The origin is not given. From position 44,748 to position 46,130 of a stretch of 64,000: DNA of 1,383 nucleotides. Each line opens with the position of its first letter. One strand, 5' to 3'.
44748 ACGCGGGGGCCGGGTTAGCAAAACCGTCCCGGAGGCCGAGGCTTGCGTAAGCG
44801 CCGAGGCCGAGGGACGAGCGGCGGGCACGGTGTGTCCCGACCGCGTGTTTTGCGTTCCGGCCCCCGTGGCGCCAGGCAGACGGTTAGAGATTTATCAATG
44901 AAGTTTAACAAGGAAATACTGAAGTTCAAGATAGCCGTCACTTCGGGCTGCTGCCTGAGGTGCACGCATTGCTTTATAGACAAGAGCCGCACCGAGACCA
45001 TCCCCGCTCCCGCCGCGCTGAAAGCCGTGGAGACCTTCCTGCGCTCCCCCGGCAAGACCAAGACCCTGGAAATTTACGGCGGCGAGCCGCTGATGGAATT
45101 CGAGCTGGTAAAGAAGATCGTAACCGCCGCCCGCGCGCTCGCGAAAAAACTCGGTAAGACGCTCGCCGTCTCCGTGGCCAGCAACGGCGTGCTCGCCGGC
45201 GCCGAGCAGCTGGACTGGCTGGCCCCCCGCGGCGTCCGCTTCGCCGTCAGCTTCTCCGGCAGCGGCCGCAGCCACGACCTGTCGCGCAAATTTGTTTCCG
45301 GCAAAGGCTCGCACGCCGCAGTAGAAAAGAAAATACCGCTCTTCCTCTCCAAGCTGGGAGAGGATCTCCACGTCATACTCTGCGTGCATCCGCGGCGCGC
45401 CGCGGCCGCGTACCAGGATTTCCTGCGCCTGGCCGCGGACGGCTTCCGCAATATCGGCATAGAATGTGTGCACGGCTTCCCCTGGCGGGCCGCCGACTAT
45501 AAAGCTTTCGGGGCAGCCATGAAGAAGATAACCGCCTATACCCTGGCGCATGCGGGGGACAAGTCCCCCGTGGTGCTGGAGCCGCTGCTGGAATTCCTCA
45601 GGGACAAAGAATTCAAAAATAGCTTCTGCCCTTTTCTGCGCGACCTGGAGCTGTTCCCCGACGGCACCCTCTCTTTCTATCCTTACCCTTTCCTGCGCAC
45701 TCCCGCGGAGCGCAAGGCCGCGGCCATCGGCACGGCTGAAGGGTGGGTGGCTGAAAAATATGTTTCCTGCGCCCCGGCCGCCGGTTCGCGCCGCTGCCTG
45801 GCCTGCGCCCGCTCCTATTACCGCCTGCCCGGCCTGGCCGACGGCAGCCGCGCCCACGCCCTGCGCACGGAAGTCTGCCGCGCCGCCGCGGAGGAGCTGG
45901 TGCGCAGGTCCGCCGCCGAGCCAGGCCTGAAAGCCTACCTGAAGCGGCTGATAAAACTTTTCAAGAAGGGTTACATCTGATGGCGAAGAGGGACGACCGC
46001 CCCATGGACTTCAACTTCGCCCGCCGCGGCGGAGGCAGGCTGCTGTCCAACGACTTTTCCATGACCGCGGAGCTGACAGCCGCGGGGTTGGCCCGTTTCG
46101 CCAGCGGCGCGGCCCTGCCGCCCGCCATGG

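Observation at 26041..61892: Giant radical-SAM super-locus (17 rSAM genes in ~33 kb) built around a single His-Xaa-Ser repeat precursor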

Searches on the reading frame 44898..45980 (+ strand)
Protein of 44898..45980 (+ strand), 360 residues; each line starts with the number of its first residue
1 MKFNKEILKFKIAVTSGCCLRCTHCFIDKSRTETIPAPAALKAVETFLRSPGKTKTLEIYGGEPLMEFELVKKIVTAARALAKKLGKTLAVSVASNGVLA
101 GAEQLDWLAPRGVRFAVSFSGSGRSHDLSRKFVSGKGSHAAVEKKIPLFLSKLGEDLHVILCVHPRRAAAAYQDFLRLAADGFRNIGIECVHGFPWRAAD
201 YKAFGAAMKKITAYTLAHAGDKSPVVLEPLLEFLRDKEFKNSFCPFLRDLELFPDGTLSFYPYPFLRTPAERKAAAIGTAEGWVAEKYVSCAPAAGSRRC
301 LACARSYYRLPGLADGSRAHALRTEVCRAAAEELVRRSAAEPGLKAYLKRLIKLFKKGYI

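Call 6: search_protein_families(library=ncbifam, proteins=[window:44898-45980:+], max_evalue=0.01)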
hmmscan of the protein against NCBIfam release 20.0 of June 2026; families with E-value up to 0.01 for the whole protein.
window:44898-45980:+ (360 aa): 49 families (the best 25 are shown)
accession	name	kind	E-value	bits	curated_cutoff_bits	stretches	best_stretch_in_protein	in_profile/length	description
NF047865.1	rSAM_PapB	equivalog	6.3e-27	94.7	340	1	10-215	5-212/330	PapB family radical SAM/SPASM ranthipeptide maturase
TIGR04064.1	rSAM_nif11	equivalog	1.5e-24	86.6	518.7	1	6-154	76-229/459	nif11-like peptide radical SAM maturase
TIGR03974.1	rSAM_six_Cys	equivalog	2.3e-21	76.2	425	1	12-192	101-287/451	thioether cross-link-forming SCIFF peptide maturase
TIGR04068.1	rSAM_ocin_clost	equivalog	1.8e-20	73.3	500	1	3-147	79-230/462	Cys-rich peptide radical SAM maturase CcpM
TIGR03906.1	quino_hemo_SAM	equivalog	1.3e-19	70.2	453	1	12-152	98-244/467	quinohemoprotein amine dehydrogenase maturation protein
TIGR03978.1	rSAM_paired_1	equivalog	1.9e-19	69.7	370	1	12-156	87-234/466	His-Xaa-Ser system radical SAM maturase HxsB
TIGR04280.1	geopep_mat_rSAM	hypoth_equivalog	7.1e-19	68.1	400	1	5-143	79-224/428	geopeptide radical SAM maturase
TIGR04115.1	rSAM_Cxxx_rpt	equivalog_domain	1.5e-18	67.4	350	1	12-218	6-223/359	radical SAM peptide maturase, CXXX-repeat target family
NF040492.1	not_ScfB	exception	1.1e-16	60.7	855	1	12-191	99-285/450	ScfB-related radical SAM/SPASM orphan maturase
TIGR04463.1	rSAM_vs_C_rich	equivalog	5.6e-12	45.1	525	1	1-185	75-263/438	TIGR04463 family radical SAM/SPASM RiPP maturase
NF035951.1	rSAM_RumMC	equivalog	6.8e-12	44.8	720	1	5-156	109-266/510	RumMC family radical SAM sactipeptide maturase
NF041707.1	rSAM_YhhB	equivalog_domain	3e-11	42.9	445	1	12-151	6-154/369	cyclophane-forming radical SAM/SPASM peptide maturase YhhB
NF038107.1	rSAM_NF038107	equivalog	3.1e-11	42.7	600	1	2-163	79-246/444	Cys-every-fifth radical SAM/SPASM peptide maturase CefB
TIGR04269.1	SAM_SPASM_FxsB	subfamily_domain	2.5e-10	40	370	1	9-150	3-155/363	FxsB family cyclophane-forming radical SAM/SPASM peptide maturase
NF041298.1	rSAM_mat_DynA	equivalog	3.2e-10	39.5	450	1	15-164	8-160/356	dynobactin maturation radical SAM/SPASM protein DynA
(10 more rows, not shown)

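Call 51: search_protein_families(library=pfam, proteins=[window:44898-45980:+], max_evalue=0.001)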
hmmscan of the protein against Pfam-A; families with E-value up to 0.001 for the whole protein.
window:44898-45980:+ (360 aa): 2 families
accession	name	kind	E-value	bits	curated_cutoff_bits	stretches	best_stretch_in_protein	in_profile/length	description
PF04055.27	Radical_SAM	-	1.1e-09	39.1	29.5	1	14-146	3-133/166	Radical SAM superfamily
PF13353.11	Fer4_12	-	1.2e-05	26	22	1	15-83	12-82/137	4Fe-4S single cluster domain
